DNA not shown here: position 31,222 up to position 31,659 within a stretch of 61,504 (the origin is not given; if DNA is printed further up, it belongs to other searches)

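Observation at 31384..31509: Conserved N-terminal cytoplasmic module plus Ala/Pro-rich linker shared by bc subunit IV and a cupredoxin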

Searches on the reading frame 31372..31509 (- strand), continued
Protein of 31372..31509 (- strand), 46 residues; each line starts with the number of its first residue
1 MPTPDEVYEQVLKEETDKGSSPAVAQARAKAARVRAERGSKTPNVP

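Call 80: search_protein_families(library=pfam, proteins=[L112:2355-3380:+, L100:192-824:-, L100:3063-3908:-, L031:844-1578:+, L031:1476-2300:+, L031:2304-3086:+, L031:5186-5692:-, L031:6486-7319:-, L089:925-1620:+, L089:2345-3115:+], max_evalue=0.001)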
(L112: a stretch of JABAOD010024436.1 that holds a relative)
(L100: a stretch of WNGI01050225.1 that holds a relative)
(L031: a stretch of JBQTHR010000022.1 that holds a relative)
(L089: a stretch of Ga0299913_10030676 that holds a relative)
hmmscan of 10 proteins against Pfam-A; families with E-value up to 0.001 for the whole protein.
L112:2355-3380:+ (341 aa): 2 families
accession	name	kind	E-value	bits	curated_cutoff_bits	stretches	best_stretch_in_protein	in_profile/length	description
PF01171.26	ATP_bind_3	-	5.8e-43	147.2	27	1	31-213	2-182/182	PP-loop family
PF09179.16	TilS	-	8.9e-05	23.1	21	1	268-334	3-64/67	TilS substrate binding domain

L100:192-824:- (210 aa): 7 families
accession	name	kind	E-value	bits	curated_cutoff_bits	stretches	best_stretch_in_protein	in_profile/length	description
PF08241.18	Methyltransf_11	-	1.7e-11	45.1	21.2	1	29-93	34-95/95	Methyltransferase domain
PF13649.12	Methyltransf_25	-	1.3e-09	39.1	27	1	21-89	29-97/97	Methyltransferase domain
PF13847.12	Methyltransf_31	-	1.7e-08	34.7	27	1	21-97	36-113/145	Methyltransferase domain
PF13489.12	Methyltransf_23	-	7.5e-07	29.5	27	1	52-142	75-163/164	Methyltransferase domain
PF01209.24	Ubie_methyltran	-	2.6e-05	24.1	20.1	1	31-95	90-153/233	ubiE/COQ5 methyltransferase family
PF02353.26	CMAS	-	4.7e-05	23.3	27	1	19-144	91-216/273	Mycolic acid cyclopropane synthetase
PF08242.18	Methyltransf_12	-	7.6e-05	23.8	30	1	21-91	28-98/98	Methyltransferase domain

L100:3063-3908:- (281 aa): 4 families
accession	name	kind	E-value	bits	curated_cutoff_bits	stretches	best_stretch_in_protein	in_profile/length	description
PF01149.29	Fapy_DNA_glyco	-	3.3e-17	63.6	25.5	1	1-108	1-109/117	Formamidopyrimidine-DNA glycosylase N-terminal domain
PF06831.19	H2TH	-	3e-10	40.4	34.7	1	150-213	20-83/93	Formamidopyrimidine-DNA glycosylase H2TH domain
PF06827.20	zf-FPG_IleRS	-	3.4e-06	27.2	21.3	1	238-266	1-29/30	Zinc finger found in FPG and IleRS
PF13453.11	Zn_ribbon_TFIIB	-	3.6e-06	26.7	22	1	241-279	2-38/41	Transcription factor zinc-finger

L031:844-1578:+ (244 aa): 1 family
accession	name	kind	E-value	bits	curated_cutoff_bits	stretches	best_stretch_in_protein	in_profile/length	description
PF02511.20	Thy1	-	2.2e-48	165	24.8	1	36-230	7-190/191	Thymidylate synthase complementing protein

L031:1476-2300:+ (274 aa): 1 family
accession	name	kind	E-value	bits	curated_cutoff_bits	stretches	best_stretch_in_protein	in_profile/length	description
PF02585.22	PIG-L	-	3.6e-28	99.1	28.2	1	43-174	1-128/129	GlcNAc-PI de-N-acetylase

L031:2304-3086:+ (260 aa): 1 family
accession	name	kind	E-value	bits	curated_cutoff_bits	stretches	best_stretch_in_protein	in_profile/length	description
PF03734.19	YkuD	-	5.8e-18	66.3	23.4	1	138-258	2-146/146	L,D-transpeptidase catalytic domain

L031:5186-5692:- (168 aa): 2 families
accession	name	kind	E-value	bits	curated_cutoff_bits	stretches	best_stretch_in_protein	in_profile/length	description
PF10604.15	Polyketide_cyc2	-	3.6e-13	50.5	27.4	1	19-160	2-142/142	Polyketide cyclase / dehydrase and lipid transport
PF03364.25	Polyketide_cyc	-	0.00041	21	23.4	1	27-127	1-99/126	Polyketide cyclase / dehydrase and lipid transport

L031:6486-7319:- (277 aa): 1 family
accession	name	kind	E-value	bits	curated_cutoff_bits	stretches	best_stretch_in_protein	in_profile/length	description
PF12705.13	PDDEXK_1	-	4.3e-31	109.2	22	1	24-267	1-247/247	PD-(D/E)XK nuclease superfamily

L089:925-1620:+ (231 aa): 1 family
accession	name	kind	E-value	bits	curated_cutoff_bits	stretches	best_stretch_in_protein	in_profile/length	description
PF02511.20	Thy1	-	2.6e-51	174.5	24.8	1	23-217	7-190/191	Thymidylate synthase complementing protein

L089:2345-3115:+ (256 aa): 1 family
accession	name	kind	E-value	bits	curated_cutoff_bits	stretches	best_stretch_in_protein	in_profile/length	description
PF03734.19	YkuD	-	5.6e-16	59.9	23.4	1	134-254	2-146/146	L,D-transpeptidase catalytic domain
